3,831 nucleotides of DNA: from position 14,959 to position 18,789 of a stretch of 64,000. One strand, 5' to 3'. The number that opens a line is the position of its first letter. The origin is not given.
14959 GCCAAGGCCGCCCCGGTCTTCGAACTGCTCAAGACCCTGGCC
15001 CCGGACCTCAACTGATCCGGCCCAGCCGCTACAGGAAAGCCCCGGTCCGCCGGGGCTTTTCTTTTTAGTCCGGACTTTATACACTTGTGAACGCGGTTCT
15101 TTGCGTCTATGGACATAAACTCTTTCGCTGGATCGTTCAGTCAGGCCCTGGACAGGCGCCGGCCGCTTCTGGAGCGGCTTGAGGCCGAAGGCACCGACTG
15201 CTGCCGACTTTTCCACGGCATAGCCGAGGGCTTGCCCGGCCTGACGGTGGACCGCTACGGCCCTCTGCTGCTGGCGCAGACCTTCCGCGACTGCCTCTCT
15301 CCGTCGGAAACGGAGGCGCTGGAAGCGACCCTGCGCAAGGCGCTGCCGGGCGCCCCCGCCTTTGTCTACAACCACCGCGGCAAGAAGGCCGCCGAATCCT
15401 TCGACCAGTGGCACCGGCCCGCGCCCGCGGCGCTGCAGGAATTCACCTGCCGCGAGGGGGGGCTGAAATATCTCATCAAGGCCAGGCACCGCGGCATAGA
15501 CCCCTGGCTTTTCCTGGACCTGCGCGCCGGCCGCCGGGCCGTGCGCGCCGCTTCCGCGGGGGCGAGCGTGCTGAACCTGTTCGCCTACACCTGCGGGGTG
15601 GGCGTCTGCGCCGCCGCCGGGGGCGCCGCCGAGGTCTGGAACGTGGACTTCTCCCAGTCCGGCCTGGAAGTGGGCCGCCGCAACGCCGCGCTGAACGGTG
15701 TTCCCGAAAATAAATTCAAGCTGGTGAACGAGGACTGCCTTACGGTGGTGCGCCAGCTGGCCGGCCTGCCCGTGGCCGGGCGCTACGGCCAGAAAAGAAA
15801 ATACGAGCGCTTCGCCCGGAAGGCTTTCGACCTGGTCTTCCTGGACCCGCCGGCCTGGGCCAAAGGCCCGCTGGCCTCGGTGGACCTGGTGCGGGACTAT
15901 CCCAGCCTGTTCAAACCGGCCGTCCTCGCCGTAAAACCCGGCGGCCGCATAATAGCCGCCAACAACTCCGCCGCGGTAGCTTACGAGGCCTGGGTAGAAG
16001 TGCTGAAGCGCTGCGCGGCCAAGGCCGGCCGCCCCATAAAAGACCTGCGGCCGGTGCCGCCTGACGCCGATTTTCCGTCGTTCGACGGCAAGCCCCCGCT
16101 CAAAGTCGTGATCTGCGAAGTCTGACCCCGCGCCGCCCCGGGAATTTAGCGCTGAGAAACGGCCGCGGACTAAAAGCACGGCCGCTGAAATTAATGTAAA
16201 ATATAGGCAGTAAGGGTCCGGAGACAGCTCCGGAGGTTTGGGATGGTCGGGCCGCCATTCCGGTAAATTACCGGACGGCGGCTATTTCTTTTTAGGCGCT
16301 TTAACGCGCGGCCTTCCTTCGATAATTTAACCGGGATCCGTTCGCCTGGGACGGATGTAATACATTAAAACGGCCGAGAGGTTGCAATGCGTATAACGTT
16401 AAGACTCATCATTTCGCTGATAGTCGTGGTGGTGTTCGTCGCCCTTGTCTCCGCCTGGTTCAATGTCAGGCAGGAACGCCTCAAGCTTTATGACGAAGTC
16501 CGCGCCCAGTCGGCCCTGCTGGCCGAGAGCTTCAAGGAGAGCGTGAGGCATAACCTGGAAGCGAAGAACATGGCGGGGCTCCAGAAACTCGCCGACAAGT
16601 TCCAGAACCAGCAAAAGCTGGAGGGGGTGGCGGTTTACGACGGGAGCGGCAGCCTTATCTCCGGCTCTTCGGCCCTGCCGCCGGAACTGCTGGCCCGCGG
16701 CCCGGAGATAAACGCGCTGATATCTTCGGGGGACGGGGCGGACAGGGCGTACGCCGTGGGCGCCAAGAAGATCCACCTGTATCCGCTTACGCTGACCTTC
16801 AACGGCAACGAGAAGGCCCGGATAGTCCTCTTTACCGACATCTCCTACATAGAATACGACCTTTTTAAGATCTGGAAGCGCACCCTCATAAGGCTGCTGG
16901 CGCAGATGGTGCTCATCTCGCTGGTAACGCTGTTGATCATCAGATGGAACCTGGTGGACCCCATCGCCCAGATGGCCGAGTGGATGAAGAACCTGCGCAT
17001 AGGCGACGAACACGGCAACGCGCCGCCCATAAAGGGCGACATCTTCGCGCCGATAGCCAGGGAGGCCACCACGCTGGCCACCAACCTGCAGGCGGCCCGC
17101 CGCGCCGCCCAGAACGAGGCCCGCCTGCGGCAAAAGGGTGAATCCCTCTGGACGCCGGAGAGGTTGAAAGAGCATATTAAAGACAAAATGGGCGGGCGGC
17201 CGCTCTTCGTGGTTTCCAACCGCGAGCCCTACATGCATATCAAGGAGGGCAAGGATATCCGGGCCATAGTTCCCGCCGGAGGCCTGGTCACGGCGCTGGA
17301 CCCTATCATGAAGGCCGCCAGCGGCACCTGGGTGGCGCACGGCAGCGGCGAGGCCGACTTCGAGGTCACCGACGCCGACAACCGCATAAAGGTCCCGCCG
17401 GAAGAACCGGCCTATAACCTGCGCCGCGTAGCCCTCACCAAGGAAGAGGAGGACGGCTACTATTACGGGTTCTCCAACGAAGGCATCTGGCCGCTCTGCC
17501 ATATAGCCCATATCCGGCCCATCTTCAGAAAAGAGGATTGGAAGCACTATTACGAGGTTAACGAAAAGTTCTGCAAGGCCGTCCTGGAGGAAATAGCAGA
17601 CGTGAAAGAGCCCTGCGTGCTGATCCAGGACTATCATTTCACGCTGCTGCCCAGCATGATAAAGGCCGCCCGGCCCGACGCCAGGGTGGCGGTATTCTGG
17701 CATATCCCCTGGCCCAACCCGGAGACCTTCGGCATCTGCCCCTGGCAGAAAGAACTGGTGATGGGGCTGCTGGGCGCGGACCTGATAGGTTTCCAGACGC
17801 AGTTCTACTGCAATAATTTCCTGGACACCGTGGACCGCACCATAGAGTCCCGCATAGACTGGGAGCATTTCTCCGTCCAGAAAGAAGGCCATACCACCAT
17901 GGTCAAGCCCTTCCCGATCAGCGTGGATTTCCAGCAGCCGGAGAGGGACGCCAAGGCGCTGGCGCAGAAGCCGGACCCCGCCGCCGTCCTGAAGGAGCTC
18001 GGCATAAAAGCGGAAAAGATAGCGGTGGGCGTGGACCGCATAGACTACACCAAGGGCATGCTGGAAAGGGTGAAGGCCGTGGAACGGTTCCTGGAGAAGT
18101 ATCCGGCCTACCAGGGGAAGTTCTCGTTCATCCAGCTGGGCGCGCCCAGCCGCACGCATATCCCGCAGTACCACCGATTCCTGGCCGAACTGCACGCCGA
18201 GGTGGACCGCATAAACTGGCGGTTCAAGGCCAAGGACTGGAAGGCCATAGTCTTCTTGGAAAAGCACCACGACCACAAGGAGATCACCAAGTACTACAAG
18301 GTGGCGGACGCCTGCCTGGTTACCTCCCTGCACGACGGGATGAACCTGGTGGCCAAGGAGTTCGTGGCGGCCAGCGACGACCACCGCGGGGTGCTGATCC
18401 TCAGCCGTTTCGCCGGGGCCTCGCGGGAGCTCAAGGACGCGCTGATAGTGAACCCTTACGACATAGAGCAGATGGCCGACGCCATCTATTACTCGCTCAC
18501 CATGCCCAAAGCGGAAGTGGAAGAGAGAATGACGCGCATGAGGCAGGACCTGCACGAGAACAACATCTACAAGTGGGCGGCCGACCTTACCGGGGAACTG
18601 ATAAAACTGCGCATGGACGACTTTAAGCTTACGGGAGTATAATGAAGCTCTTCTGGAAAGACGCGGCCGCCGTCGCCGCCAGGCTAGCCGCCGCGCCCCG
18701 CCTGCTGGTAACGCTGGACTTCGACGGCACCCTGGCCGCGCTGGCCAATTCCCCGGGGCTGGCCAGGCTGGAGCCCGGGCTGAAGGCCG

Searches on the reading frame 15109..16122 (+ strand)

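Call 49: search_protein_families(library=pfam, proteins=[window:15109-16122:+], max_evalue=0.00001)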
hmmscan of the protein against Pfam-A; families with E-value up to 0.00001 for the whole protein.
window:15109-16122:+ (338 aa): 2 families
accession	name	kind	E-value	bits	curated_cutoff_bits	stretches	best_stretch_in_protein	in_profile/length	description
PF10672.15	Methyltrans_SAM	-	4.6e-29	102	27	1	33-334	2-283/286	S-adenosylmethionine-dependent methyltransferase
PF03602.21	Cons_hypoth95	-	7.7e-06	26.1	24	0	149-272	40-147/182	Conserved hypothetical protein 95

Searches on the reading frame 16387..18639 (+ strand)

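Call 49: search_protein_families(library=pfam, proteins=[window:16387-18639:+], max_evalue=0.00001)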
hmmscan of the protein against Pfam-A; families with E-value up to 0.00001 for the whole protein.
window:16387-18639:+ (751 aa): 1 family
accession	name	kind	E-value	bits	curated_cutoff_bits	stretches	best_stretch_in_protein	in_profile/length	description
PF00982.27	Glyco_transf_20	-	1.6e-118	396.9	32.5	1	274-738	4-471/473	Glycosyltransferase family 20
